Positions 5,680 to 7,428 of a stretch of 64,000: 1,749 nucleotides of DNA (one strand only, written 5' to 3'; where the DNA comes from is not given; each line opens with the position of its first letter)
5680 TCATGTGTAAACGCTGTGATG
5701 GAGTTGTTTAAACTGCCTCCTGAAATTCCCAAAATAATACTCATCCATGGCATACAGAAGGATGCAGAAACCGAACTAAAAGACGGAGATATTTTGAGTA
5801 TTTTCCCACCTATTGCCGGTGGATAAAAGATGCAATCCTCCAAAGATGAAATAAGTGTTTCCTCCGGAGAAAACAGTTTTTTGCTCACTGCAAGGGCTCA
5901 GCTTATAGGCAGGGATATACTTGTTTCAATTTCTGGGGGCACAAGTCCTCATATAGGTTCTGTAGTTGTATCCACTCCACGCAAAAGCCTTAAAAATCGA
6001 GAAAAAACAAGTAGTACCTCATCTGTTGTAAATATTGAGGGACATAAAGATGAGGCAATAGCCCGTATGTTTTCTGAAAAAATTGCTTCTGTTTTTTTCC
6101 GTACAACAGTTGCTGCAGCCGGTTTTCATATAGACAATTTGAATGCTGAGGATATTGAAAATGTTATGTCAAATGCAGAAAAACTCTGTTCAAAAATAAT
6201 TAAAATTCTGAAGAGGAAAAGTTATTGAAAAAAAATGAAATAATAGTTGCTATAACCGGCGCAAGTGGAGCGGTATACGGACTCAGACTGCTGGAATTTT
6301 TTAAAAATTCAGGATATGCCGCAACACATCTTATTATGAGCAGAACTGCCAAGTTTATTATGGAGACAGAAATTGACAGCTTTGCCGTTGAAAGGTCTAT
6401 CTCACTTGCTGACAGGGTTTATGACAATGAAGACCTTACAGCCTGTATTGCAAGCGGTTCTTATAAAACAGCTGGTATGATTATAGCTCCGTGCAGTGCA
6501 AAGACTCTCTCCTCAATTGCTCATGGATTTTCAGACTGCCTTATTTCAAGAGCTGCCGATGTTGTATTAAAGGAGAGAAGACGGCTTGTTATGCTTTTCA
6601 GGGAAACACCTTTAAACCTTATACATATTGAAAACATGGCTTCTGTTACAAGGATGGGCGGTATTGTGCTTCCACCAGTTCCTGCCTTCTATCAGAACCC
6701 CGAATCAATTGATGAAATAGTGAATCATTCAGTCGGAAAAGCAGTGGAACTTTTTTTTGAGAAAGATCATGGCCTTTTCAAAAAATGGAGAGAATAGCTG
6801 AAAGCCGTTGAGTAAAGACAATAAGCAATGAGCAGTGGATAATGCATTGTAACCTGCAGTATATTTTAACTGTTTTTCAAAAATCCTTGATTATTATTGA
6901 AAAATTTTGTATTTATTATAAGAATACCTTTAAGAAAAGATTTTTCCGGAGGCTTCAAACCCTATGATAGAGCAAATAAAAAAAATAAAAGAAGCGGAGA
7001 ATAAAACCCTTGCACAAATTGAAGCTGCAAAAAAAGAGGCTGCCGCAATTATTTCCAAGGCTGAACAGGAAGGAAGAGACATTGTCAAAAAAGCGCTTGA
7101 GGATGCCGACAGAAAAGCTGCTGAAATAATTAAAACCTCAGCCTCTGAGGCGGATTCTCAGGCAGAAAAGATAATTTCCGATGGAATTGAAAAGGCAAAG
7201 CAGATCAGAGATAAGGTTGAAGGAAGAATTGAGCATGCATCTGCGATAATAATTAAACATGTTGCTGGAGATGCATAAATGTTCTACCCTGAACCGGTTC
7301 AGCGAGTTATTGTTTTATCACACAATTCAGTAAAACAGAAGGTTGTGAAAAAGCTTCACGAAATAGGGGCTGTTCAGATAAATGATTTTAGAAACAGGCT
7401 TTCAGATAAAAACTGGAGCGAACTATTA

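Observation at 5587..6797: MoaD/ThiS-like Gly-Gly protein and an unknown 132-aa protein translationally coupled to UbiX, with no UbiD or E1 enzyme nearby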

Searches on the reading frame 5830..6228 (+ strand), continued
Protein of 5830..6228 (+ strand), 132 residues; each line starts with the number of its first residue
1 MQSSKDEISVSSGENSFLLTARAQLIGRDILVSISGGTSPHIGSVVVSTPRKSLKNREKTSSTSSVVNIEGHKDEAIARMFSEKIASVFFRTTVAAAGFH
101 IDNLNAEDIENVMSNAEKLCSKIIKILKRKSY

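Call 80: fold_search(model_id=the predicted structure, library=pdb)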
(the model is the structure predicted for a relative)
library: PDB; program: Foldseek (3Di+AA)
matches with E <= 10: 451; with E <= 0.001: 14
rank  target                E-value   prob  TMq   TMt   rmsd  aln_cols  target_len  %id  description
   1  8pzh_A                5.0e-09  1.00  0.76  0.85   3.1       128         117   22  LpdD (H61A) mutant (released 2024-01-17)
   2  8po5_A                8.4e-09  1.00  0.74  0.78   2.9       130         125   22  Lactobacillus plantarum LpdD (released 2024-01-17)
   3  8pzo_A                1.2e-08  1.00  0.69  0.74   3.6       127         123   21  LpdD (released 2024-01-17)
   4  8po5_B                1.4e-08  1.00  0.71  0.75   3.7       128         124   21  Lactobacillus plantarum LpdD (released 2024-01-17)
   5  8p4w                  7.8e-08  1.00  0.71  0.77   3.1       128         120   22  Lactobacillus plantarum LpdD mutant - H35A (released 2024-06-12)
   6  8pzh_B                8.3e-08  1.00  0.74  0.84   2.9       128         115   20  LpdD (H61A) mutant (released 2024-01-17)
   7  2z5c_A                3.8e-06  1.00  0.61  0.64   4.5       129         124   14  Crystal Structure of a Novel Chaperone Complex for Yeast 20S Proteasome Assembly (released 2008-01-22)
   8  8qyj_M                1.0e-05  1.00  0.52  0.59   4.1       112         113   12  Human 20S proteasome assembly structure 1 (released 2024-02-21)
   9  2z5b_A                1.5e-05  1.00  0.59  0.61   5.0       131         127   15  Crystal Structure of a Novel Chaperone Complex for Yeast 20S Proteasome Assembly (released 2008-01-22)
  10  8qyj_L                2.0e-05  1.00  0.51  0.56   4.5       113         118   12  Human 20S proteasome assembly structure 1 (released 2024-02-21)
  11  2z5b_B                1.2e-04  1.00  0.46  0.46   6.6       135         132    9  Crystal Structure of a Novel Chaperone Complex for Yeast 20S Proteasome Assembly (released 2008-01-22)
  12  6jpt                  1.8e-04  1.00  0.50  0.53   4.8       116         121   11  Crystal structure of human PAC3 homodimer (trigonal form) (released 2019-05-29)
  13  2z5e_A                3.2e-04  1.00  0.54  0.57   4.5       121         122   13  Crystal Structure of Proteasome Assembling Chaperone 3 (released 2008-02-19)
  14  5wtq_A                8.4e-04  0.98  0.36  0.40  11.1       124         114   11  Crystal structure of human proteasome-assembling chaperone PAC4 (released 2017-03-22)
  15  8tm3_i                2.5e-03  1.00  0.49  0.53   5.0       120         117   12  Human proteasome alpha ring assembly intermediate (released 2024-10-23)
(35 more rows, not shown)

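Call 82: find_encoding_contigs(protein=P0285, flank=6000, max_places=3)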
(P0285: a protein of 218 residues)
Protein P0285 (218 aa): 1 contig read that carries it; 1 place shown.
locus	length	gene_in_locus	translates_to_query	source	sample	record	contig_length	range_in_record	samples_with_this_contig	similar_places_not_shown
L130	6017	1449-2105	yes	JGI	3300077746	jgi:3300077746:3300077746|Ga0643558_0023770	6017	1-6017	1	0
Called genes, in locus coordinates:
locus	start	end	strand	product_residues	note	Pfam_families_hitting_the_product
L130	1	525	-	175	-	?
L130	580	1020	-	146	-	PF02675:AdoMet_dc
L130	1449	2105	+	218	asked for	PF02597:ThiS, PF21758:LpdD_chaperone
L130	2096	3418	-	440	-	PF22694:CtpB_N-like (weak), PF00595:PDZ, PF13180:PDZ_2, PF17820:PDZ_6 (weak), PF03572:Peptidase_S41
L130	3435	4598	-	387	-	PF01551:Peptidase_M23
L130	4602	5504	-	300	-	PF18075:FtsX_ECD, PF02687:FtsX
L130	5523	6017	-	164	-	?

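Call 85: predict_structure(alignment_id=A6)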
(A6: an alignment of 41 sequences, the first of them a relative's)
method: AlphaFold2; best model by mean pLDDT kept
length: 213 residues; sequences in the alignment: 41
mean_pLDDT: 85.6   pTM: 0.60
mean pLDDT of the five models: 85.6, 85.3, 83.4, 82.9, 81.1
residues with pLDDT >= 90: 114; 70-90: 74; 50-70: 17; < 50: 8
segments of 3 or more residues with pLDDT < 50: 78-83
pLDDT, mean of each block of 10 residues (from residue 1): 91 79 89 94 79 86 95 70 68 95 87 87 89 61 81 92 92 93 95 97 88 49
secondary structure, 60 per line:
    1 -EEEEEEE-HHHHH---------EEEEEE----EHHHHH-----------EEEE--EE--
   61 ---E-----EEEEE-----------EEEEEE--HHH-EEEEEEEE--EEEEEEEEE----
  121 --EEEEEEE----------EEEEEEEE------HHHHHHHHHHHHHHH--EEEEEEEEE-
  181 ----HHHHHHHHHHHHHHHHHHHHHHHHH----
elements in order: E2-8 H10-14 E24-29 H35-39 E51-54 E70-74 E86-91 E98-105 E108-116 E123-129 E140-147 H154-168 E171-179 H185-209

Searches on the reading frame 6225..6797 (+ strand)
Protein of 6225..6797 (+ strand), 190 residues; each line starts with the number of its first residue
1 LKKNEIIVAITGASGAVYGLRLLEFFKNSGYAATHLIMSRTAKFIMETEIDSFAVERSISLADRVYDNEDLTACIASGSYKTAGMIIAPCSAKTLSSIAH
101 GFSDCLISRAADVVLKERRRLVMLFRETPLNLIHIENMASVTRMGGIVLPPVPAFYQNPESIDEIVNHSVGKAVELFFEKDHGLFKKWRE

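Call 3: search_protein_families(library=pfam, proteins=[window:6225-6797:+], max_evalue=1)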
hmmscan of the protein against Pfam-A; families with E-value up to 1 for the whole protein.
window:6225-6797:+ (190 aa): 1 family
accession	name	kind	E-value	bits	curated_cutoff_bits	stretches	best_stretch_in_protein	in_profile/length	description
PF02441.25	Flavoprotein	-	8e-42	143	22.7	1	5-172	2-157/162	Flavoprotein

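Call 4: search_protein_families(library=ncbifam, proteins=[window:6225-6797:+], max_evalue=1)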
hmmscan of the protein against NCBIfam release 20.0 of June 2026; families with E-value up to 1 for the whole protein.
window:6225-6797:+ (190 aa): 12 families
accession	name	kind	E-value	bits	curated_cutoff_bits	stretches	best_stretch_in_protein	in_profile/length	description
NF004685.0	PRK06029.1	subfamily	7.3e-71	238.1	188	1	4-189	2-185/187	UbiX family flavin prenyltransferase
NF041206.1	VdcB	exception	1.9e-68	229.8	290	1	6-189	2-183/184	non-oxidative hydroxyarylic acid decarboxylases subunit B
TIGR00421.1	ubiX_pad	subfamily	1.1e-66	224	108.9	1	6-188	2-181/181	UbiX family flavin prenyltransferase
NF041218.1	BagM_FevK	exception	4.7e-56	189.6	420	1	6-177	3-173/215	bagremycin/ferroverdin biosynthesis UbiX family decarboxylase BagM/FevK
TIGR00521.1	coaBC_dfp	equivalog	2.7e-07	30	219.7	1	2-110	2-108/392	bifunctional phosphopantothenoylcysteine decarboxylase/phosphopantothenate--cysteine ligase CoaBC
TIGR02113.1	coaC_strep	equivalog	3.8e-06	26.8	261.4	1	5-118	2-113/177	phosphopantothenoylcysteine decarboxylase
TIGR02699.1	archaeo_AfpA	hypoth_equivalog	0.0077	15.8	192.45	1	75-118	74-115/174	archaeoflavoprotein AfpA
NF006161.0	PRK08305.1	equivalog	0.0094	15.6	156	1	85-123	88-126/196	dipicolinate synthase subunit B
TIGR02852.1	spore_dpaB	equivalog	0.0099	15.2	229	1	84-123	82-121/187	dipicolinate synthase subunit B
NF009035.0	PRK12367.1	equivalog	0.059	12.5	266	1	4-41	13-49/249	short chain dehydrogenase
TIGR02700.1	flavo_MJ0208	hypoth_equivalog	0.1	11.8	251.35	1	84-113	88-117/234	dihydromethanopterin reductase (acceptor)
NF004862.0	PRK06222.1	subfamily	0.18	11.3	220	1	2-71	96-166/281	sulfide/dihydroorotate dehydrogenase-like FAD/NAD-binding protein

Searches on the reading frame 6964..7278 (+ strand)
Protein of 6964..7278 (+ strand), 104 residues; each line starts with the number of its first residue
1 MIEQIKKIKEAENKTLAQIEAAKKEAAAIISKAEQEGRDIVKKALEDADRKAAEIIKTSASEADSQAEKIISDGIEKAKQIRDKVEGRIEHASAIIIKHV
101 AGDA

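Call 91: search_protein_families(library=pfam, proteins=[window:6964-7278:+], max_evalue=0.001)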
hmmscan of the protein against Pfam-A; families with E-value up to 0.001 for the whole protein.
window:6964-7278:+ (104 aa): 1 family
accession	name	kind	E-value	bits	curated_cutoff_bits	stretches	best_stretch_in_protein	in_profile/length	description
PF16999.10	V-ATPase_G_2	-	3.4e-06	28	28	1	5-100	7-102/104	Vacuolar (H+)-ATPase G subunit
